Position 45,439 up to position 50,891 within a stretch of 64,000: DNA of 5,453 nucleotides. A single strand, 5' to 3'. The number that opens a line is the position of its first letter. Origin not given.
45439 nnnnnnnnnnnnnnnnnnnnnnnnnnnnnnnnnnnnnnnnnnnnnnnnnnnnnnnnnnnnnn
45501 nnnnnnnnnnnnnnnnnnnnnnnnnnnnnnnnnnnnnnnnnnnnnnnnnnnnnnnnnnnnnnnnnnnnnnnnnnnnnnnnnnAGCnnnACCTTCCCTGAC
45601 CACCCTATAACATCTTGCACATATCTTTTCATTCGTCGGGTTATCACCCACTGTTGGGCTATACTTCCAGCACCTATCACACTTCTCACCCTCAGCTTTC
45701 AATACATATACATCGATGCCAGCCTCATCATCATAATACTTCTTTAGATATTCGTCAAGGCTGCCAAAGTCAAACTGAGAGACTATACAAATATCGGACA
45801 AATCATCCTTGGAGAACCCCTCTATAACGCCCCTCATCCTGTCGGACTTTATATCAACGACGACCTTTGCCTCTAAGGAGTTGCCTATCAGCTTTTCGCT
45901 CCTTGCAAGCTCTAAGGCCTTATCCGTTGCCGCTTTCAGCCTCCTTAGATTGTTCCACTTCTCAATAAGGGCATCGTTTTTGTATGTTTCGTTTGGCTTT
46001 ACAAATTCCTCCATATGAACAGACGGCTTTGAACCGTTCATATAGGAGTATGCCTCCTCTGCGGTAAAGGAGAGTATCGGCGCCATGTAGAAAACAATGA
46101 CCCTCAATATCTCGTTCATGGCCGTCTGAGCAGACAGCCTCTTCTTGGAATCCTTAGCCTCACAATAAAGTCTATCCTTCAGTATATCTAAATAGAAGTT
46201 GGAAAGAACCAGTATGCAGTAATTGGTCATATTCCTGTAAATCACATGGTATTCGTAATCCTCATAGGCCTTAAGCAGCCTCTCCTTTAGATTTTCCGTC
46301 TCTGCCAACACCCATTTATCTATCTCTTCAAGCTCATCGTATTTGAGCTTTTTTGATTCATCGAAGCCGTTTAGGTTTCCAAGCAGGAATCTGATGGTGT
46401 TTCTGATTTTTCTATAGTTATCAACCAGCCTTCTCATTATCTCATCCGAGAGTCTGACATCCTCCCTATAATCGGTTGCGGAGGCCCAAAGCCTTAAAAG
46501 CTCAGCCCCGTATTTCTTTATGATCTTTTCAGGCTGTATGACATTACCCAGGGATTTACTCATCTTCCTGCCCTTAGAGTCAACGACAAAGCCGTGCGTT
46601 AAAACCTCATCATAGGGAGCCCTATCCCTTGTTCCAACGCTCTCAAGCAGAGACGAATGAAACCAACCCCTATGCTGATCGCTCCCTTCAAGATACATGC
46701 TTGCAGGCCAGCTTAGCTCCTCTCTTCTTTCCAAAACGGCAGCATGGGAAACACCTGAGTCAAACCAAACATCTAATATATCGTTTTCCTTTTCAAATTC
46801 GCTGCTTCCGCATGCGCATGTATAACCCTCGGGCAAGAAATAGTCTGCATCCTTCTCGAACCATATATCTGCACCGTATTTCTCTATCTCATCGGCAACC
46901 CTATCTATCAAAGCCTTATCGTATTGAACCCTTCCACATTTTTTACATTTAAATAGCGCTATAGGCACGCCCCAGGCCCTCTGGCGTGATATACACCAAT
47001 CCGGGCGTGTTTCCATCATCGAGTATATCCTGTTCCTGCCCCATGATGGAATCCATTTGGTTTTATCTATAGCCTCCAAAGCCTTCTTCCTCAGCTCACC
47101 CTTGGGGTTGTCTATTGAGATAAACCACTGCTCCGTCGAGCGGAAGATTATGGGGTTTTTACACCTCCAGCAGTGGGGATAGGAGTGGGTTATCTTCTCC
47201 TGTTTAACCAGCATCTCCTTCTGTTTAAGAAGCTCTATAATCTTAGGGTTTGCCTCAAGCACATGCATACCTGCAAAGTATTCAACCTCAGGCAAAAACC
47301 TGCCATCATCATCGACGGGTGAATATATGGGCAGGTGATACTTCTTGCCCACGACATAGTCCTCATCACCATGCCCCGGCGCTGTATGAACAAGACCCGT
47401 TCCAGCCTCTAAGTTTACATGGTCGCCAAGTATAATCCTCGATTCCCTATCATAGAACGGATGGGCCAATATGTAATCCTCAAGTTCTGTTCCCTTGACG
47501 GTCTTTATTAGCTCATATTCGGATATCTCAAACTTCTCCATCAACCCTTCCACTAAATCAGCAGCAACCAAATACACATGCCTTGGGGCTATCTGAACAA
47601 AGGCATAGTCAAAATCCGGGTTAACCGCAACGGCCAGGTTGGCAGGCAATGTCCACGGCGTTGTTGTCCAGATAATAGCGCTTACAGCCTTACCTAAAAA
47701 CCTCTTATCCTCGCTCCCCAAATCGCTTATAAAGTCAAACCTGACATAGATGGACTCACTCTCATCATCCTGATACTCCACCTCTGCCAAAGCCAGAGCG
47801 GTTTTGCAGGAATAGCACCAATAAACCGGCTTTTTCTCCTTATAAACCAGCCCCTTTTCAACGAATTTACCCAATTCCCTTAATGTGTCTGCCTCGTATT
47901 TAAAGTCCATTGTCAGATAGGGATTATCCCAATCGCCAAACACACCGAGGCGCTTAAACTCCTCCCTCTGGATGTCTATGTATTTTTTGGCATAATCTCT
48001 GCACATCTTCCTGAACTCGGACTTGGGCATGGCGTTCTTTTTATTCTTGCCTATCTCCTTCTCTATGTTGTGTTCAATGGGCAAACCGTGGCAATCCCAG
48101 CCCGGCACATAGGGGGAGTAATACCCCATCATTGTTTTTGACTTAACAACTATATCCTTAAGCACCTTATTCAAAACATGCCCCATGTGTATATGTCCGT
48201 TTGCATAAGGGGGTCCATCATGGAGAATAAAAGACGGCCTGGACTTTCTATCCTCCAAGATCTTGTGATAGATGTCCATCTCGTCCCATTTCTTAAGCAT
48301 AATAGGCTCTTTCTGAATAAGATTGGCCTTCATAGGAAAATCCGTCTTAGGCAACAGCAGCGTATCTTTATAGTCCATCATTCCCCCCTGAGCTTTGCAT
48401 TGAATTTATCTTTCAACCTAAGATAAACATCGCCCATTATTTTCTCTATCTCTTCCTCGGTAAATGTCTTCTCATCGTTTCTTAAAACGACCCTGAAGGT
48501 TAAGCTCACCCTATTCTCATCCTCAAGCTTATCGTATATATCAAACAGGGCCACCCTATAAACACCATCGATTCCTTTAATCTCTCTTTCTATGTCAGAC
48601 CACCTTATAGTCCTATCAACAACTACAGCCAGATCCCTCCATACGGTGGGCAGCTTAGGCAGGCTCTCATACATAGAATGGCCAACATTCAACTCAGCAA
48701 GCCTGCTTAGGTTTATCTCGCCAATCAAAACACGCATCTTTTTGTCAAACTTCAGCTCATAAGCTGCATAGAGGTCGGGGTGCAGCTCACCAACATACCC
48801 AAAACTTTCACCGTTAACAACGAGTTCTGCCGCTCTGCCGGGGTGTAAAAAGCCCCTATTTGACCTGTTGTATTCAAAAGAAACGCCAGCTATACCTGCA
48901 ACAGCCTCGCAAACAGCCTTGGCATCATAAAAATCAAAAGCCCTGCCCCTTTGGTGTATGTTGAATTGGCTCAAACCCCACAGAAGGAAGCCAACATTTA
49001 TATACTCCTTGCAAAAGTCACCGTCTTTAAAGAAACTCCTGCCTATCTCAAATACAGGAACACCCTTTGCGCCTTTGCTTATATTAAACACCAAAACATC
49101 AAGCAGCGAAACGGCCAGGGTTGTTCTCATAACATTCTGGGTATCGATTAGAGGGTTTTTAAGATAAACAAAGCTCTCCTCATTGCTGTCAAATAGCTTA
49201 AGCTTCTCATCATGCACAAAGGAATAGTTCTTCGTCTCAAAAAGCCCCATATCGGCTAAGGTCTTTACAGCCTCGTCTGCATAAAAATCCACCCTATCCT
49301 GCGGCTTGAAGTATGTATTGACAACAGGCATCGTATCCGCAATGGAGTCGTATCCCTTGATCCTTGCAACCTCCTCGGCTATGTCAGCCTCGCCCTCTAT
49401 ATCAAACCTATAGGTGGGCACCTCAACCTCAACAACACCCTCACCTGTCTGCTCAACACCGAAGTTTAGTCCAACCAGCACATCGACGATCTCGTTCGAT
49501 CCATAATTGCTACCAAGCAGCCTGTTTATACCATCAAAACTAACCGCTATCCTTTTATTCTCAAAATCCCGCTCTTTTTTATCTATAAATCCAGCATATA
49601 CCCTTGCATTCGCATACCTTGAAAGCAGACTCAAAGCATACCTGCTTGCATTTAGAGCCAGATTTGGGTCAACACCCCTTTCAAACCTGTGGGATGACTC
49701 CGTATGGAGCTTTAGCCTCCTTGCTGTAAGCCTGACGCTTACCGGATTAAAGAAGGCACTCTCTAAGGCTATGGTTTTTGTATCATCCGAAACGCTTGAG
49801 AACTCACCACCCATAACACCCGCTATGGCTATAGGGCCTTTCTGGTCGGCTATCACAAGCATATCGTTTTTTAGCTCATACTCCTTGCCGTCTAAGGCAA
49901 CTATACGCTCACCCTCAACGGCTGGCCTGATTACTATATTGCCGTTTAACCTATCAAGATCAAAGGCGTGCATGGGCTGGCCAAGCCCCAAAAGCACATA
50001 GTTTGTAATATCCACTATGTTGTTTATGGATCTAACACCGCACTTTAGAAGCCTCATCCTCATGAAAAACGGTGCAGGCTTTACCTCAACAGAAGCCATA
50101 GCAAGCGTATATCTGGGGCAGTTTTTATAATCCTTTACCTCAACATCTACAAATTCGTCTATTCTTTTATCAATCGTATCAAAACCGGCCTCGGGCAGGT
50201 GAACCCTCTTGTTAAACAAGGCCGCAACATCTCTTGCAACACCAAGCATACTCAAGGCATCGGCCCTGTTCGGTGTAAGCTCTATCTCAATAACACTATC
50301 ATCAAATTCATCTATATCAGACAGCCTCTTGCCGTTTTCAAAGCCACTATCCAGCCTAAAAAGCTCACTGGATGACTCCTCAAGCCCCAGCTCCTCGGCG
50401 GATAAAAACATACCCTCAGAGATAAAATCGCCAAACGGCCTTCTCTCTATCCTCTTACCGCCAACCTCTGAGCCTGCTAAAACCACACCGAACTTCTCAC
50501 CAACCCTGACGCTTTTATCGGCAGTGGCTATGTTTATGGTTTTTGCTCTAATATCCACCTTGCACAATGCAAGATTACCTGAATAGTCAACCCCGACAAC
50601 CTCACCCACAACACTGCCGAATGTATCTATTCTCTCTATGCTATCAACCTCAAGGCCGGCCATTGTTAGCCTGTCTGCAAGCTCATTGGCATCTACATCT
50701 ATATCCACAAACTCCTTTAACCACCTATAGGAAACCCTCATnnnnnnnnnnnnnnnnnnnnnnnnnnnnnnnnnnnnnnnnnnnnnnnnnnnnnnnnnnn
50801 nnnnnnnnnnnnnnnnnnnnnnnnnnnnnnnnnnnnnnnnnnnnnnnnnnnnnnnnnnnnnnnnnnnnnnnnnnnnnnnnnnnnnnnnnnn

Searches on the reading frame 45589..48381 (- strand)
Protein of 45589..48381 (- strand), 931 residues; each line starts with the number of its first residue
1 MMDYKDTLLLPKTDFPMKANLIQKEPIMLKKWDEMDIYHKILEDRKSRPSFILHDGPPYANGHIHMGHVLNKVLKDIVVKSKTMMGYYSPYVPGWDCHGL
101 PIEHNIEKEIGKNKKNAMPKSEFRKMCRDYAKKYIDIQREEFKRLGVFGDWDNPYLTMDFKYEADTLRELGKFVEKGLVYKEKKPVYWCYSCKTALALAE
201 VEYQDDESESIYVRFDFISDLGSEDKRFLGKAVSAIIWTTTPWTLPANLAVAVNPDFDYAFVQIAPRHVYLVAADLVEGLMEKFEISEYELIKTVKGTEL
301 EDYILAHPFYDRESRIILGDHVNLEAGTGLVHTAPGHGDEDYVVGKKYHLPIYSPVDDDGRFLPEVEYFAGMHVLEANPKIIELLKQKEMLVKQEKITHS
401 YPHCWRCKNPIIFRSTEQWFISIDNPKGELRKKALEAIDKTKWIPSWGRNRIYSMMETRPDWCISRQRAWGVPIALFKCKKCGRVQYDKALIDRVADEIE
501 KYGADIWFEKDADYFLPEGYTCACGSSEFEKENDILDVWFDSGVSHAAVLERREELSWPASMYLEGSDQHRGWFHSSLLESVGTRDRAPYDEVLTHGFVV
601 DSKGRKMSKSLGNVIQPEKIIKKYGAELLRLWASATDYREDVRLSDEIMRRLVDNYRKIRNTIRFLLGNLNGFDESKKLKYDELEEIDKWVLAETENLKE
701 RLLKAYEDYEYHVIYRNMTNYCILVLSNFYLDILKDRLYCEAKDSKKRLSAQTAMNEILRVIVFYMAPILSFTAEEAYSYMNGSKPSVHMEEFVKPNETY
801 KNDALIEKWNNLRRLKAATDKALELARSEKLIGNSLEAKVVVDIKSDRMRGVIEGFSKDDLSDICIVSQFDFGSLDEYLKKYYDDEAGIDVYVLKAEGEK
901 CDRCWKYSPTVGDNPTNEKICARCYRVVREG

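Call 52: search_protein_families(library=pfam, proteins=[window:45589-48381:-], max_evalue=0.00001)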
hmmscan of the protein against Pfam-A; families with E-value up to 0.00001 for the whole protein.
window:45589-48381:- (931 aa): 6 families
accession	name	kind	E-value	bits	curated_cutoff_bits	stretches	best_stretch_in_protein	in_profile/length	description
PF00133.28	tRNA-synt_1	-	1.2e-147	492.4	22.7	1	28-645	2-414/414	tRNA synthetases class I (I, L, M and V)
PF08264.19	Anticodon_1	-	5.8e-25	88.3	25.1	1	688-841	1-147/148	Anticodon-binding domain of tRNA ligase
PF09334.17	tRNA-synt_1g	-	9.3e-23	81.1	20.1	1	58-202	8-136/391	tRNA synthetases class I (M)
PF01406.26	tRNA-synt_1e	-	6.1e-09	36.1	27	1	593-651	240-298/301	tRNA synthetases class I (C) catalytic domain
PF06827.20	zf-FPG_IleRS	-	7.5e-08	32.5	21.3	1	898-926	1-29/30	Zinc finger found in FPG and IleRS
PF01921.24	tRNA-synt_1f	-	6.9e-07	28.9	27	1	595-663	271-339/360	tRNA synthetases class I (K)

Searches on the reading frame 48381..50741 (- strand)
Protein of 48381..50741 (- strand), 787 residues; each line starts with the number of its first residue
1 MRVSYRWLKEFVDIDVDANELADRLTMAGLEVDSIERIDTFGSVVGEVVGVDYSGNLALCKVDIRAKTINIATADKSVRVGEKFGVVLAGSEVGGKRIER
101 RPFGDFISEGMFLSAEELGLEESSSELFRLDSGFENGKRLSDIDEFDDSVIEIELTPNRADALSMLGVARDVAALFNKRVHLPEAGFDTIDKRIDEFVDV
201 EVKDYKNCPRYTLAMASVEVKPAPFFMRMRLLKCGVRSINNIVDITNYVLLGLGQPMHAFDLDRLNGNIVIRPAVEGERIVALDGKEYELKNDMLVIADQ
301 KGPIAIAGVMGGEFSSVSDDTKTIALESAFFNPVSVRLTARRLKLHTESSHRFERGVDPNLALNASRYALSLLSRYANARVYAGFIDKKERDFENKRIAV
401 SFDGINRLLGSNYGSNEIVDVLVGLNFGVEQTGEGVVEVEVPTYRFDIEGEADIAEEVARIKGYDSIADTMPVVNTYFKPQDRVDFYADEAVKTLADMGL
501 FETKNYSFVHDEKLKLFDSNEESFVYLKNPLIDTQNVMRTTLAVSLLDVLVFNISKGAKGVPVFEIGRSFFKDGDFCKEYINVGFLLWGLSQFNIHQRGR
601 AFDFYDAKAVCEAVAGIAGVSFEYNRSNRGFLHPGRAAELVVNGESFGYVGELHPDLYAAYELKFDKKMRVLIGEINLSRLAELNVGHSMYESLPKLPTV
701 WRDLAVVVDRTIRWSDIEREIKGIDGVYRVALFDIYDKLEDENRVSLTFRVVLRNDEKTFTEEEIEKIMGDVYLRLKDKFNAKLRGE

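Call 52: search_protein_families(library=pfam, proteins=[window:48381-50741:-], max_evalue=0.00001)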
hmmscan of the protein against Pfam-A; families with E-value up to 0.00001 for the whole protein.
window:48381-50741:- (787 aa): 5 families
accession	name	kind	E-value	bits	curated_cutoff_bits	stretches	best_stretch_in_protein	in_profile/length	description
PF03483.22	B3_4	-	6.4e-67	224.9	29.3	1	208-377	2-173/174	B3/4 domain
PF17759.6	tRNA_synthFbeta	-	1.8e-50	171.8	22.4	1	467-677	1-213/214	Phenylalanyl tRNA synthetase beta chain CLM domain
PF03484.21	B5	-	1e-21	77.3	28.6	1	398-464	1-67/67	tRNA synthetase B5 domain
PF03147.19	FDX-ACB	-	7.2e-20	71.7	31.1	1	695-785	1-94/94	Ferredoxin-fold anticodon binding domain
PF01588.26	tRNA_bind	-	8.4e-06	26.2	27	0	52-138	13-95/96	Putative tRNA binding domain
